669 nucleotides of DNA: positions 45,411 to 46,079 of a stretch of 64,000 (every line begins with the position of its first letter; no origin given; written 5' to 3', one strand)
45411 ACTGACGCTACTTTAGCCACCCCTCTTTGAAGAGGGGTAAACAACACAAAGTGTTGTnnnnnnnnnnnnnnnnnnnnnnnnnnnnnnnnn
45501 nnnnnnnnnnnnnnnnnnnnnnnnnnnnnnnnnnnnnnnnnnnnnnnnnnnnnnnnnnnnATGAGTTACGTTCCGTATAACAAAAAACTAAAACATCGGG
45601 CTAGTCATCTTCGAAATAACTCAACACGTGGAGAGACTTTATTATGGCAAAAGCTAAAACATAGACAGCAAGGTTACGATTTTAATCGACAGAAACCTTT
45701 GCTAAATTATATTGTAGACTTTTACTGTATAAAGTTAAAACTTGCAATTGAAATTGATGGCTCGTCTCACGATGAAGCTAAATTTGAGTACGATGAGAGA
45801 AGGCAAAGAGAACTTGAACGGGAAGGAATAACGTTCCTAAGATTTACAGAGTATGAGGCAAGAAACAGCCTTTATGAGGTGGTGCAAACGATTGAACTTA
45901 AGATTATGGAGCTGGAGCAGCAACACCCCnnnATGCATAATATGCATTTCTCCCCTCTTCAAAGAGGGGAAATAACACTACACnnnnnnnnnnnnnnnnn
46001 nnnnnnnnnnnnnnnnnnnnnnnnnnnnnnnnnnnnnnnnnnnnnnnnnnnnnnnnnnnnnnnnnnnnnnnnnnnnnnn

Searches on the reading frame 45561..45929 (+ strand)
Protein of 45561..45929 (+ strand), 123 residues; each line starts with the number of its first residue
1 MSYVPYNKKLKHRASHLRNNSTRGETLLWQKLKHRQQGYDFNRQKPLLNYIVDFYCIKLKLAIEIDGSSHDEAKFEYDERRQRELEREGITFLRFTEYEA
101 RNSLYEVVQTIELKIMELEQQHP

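Call 54: find_homologous_proteins(query=window:45561-45929:+)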
Query seq(123 aa) (123 aa): 1652 proteins with E <= 0.001 among 1662 candidates; the best 120 are listed.
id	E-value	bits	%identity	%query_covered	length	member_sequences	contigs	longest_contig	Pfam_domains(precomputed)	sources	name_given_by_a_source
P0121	4.4e-76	270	100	100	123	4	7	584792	PF04480.19,PF18741.8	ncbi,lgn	-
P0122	6.4e-43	163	65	95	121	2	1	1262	PF04480.19,PF18741.8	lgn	-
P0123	2.2e-42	162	67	93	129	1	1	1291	PF04480.19,PF18741.8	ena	-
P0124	2.4e-42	162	67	93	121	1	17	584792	PF04480.19,PF18741.8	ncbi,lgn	-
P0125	1.1e-38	150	63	93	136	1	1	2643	PF04480.19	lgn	-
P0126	1.6e-38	149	64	90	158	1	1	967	PF04480.19,PF18741.8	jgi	jgi:very-short-patch-repair endonuclease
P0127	3.3e-37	145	64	86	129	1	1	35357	PF04480.19,PF18741.8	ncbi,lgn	-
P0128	1.4e-36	143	64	88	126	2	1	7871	PF04480.19,PF18741.8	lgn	-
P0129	7.1e-36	141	58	100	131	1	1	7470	PF04480.19,PF18741.8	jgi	-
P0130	4.9e-35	138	59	94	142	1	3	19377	PF04480.19,PF18741.8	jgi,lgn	-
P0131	5.7e-35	138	57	93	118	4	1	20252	PF04480.19,PF18741.8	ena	-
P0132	2.8e-34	136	57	93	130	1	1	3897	PF04480.19,PF18741.8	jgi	-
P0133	5.7e-34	135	56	91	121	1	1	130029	PF04480.19,PF18741.8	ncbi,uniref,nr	ncbi:endonuclease domain-containing protein [Flavobacterium sp. AS60]|uniref:endonuclease domain-con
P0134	6.0e-34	134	57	93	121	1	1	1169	PF04480.19,PF18741.8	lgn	-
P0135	6.4e-34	134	57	93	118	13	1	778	PF04480.19,PF18741.8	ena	-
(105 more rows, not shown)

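Call 55: find_encoding_contigs(protein=P0124, flank=10000, max_places=6)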
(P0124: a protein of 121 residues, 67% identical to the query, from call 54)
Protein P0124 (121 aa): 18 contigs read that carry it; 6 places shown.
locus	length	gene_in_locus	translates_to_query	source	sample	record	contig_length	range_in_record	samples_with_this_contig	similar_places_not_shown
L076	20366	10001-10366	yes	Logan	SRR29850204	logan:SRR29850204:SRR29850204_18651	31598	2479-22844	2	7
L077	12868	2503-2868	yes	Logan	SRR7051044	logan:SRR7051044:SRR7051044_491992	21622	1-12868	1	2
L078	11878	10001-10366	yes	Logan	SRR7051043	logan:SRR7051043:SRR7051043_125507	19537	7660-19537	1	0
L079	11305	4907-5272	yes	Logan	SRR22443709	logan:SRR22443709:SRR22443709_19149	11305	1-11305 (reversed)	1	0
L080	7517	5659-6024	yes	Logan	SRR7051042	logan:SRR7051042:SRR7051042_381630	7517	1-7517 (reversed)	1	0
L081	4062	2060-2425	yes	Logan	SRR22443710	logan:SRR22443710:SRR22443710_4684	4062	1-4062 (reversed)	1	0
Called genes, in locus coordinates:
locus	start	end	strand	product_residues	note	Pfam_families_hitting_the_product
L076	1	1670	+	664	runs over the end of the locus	-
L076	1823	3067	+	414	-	-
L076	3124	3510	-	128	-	PF01016:Ribosomal_L27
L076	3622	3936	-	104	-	PF00829:Ribosomal_L21p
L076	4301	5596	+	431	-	-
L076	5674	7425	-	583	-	PF07973:tRNA_SAD, PF00587:tRNA-synt_2b, PF03129:HGTP_anticodon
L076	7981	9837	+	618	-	PF13522:GATase_6, PF13537:GATase_7, PF12481:DUF3700 (weak), PF00733:Asn_synthase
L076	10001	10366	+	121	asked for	PF04480:DUF559, PF18741:MTES_1575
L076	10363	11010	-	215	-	-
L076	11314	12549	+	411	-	PF01207:Dus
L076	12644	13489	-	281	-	-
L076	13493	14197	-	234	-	-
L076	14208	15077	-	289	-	-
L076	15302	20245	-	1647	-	-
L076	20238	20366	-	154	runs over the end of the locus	-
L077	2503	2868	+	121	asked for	PF04480:DUF559, PF18741:MTES_1575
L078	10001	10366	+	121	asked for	PF04480:DUF559, PF18741:MTES_1575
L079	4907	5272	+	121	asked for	PF04480:DUF559, PF18741:MTES_1575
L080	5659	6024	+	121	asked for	PF04480:DUF559, PF18741:MTES_1575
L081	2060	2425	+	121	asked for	PF04480:DUF559, PF18741:MTES_1575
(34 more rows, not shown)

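Call 59: search_solved_structures(query=L076:11314-12546:+, show_alignments=2, max_evalue=0.00001)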
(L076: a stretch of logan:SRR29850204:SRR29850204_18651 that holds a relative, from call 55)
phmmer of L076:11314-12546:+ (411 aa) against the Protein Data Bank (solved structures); distinct sequences matched with E-value up to 0.00001: 12.
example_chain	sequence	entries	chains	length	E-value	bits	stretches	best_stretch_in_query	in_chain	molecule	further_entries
1vhn_A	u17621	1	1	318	4.6e-33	117.9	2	212-366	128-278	putative flavin oxidoreductase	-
6ei9_A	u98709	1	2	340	1.1e-27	100.2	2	207-364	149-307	tRNA-dihydrouridine synthase B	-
4bf9_A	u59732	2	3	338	6.6e-22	81.2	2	21-130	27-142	TRNA-DIHYDROURIDINE SYNTHASE C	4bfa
3w9z_A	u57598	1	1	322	6.7e-22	81.1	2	22-130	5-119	tRNA-dihydrouridine synthase C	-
4yco_A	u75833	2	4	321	1e-20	77.3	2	208-306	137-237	tRNA-dihydrouridine synthase C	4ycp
6eza_A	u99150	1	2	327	2e-14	56.5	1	204-314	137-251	tRNA-dihydrouridine(20) synthase [NAD(P)+]-like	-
6ezc_A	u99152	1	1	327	2e-14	56.5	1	204-314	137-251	tRNA-dihydrouridine(20) synthase [NAD(P)+]-like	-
6ezb_A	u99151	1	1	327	2e-14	56.5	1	204-314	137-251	tRNA-dihydrouridine(20) synthase [NAD(P)+]-like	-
4wfs_A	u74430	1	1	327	2e-14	56.5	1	204-314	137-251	tRNA-dihydrouridine(20) synthase [NAD(P)+]-like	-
4xp7_A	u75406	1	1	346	2.3e-14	56.3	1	204-314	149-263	tRNA-dihydrouridine(20) synthase [NAD(P)+]-like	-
3b0v_C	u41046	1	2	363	2.7e-09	39.7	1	18-134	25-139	tRNA-dihydrouridine synthase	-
3b0p_A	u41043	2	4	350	3.4e-09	39.3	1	18-134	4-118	tRNA-dihydrouridine synthase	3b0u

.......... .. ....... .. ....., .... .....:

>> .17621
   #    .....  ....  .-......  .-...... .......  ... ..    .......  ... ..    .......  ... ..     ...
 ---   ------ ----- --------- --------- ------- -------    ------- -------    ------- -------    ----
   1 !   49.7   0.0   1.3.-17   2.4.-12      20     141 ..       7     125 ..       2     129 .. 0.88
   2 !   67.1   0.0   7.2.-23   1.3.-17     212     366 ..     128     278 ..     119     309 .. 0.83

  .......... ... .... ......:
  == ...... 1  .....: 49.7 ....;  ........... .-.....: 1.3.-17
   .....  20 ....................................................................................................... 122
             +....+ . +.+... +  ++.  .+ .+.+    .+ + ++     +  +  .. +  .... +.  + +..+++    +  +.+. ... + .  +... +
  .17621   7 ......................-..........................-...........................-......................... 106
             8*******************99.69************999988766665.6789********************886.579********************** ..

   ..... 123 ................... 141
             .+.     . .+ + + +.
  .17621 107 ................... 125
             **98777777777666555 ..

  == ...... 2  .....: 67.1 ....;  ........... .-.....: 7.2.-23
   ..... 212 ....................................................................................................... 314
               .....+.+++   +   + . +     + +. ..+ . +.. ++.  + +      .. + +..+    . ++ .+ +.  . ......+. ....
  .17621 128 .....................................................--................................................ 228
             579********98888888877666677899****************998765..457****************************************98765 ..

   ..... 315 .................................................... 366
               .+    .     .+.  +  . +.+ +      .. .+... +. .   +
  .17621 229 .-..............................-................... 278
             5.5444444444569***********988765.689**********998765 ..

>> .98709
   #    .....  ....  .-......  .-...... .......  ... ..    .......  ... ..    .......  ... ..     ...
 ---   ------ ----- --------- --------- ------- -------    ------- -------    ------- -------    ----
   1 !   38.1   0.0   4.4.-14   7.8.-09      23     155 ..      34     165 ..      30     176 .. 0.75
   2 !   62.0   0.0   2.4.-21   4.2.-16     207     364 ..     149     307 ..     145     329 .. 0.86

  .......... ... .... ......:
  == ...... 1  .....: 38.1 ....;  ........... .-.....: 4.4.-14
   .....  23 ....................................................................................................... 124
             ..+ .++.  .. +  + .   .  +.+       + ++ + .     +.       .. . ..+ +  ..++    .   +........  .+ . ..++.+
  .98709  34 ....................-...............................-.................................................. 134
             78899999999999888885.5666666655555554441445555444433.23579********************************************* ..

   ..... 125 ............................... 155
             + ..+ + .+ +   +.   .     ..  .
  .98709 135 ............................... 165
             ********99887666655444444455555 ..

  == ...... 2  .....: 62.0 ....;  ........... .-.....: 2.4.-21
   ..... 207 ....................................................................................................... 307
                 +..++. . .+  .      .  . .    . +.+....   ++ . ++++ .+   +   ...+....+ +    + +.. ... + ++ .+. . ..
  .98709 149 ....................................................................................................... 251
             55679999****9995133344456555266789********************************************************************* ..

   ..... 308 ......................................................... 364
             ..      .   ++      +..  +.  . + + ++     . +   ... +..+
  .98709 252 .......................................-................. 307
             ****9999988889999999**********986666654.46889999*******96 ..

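Call 67: find_related_loci(query=A5, collection=metagenome_contigs, flank=1500)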
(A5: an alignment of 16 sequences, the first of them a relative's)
Query A5 (123 aa) in metagenome_contigs; peptide patterns used: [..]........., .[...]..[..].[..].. (x = any residue, [..] = any of these).
600 stretches matched a pattern (row limit reached: there are more); 579 encode a relative of the query (tblastn E <= 1e-3); the best 80 are kept; 80 distinct loci.
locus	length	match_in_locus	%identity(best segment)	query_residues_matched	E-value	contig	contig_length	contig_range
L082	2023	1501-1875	56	1-123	2e-40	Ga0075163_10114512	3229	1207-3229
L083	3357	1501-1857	53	3-120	2e-39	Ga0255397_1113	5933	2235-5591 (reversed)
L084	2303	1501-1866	56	4-123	2e-38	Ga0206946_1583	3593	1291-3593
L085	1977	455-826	54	1-122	1e-38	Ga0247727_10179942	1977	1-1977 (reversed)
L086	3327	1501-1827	59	6-115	1e-37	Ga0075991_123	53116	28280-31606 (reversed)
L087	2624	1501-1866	53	4-123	2e-37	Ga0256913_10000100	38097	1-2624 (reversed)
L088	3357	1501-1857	55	4-120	2e-37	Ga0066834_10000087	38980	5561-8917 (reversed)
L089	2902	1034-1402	55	1-121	3e-37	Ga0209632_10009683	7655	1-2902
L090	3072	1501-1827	58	4-112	2e-37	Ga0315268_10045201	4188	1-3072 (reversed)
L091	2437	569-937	52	1-123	2e-36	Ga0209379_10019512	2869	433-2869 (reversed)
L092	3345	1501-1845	56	4-116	2e-36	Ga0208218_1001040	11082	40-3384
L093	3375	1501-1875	51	1-123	2e-36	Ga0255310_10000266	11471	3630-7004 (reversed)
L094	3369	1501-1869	52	1-123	5e-36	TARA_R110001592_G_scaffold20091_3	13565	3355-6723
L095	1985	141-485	58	4-116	4e-36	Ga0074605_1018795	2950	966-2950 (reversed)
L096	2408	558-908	52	4-121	7e-36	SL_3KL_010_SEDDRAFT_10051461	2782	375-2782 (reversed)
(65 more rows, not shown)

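Call 80: search_solved_structures(query=P0121, max_evalue=0.01, show_alignments=1)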
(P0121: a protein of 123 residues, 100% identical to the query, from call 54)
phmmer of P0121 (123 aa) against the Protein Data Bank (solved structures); distinct sequences matched with E-value up to 0.01: 2.
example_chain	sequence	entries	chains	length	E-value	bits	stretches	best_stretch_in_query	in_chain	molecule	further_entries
3hrl_A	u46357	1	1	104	1.2e-16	64.1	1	21-121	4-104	Endonuclease-Like Protein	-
7ane_aw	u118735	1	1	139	0.0045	20.3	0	32-87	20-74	mS69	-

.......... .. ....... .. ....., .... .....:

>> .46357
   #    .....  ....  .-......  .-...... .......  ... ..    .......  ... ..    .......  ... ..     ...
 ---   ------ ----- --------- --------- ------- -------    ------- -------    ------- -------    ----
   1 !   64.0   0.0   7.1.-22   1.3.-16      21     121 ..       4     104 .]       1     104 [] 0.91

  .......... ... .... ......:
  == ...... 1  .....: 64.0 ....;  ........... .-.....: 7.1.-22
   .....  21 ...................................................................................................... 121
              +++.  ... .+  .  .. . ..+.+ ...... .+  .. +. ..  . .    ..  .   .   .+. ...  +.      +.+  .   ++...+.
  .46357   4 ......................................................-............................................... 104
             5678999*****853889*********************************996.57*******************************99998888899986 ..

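Call 81: search_solved_structures(query=A5, max_evalue=1)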
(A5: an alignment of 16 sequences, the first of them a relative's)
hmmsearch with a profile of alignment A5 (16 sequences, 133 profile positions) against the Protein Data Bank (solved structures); distinct sequences matched with E-value up to 1: 4.
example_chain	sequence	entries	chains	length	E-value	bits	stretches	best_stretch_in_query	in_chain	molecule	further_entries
3hrl_A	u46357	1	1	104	1.5e-27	99.1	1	24-122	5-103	Endonuclease-Like Protein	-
3r3p_A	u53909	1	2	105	9.3e-05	25.4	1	24-116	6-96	Mobile intron protein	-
4oky_C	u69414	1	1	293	0.043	16.8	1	52-102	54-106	Restriction endonuclease PvuRts1 I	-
4oq2_A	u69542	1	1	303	0.044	16.8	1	52-102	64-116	Restriction endonuclease PvuRts1 I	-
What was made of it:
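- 45561..45932 (+): DUF559 (Vsr-like PD-(D/E)XK) endonuclease gene, 123 aa. Its stop codon lies inside E7. It is the candidate cognate nuclease of the triplex-motif repeats. PDB 3hrl E 1e-16; the profile also hits the homing endonuclease 'mobile intron protein' 3r3p at E 9e-5 (calls 80, 81).
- Closest known: Free-standing or intron-borne homing endonuclease genes of the PD-. Same: The DUF559 profile matches the 3r3p catalytic domain at E 9e-5 (call 81).
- The DUF559 fold is used by a real homing endonuclease: PDB 3r3p (call 81).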
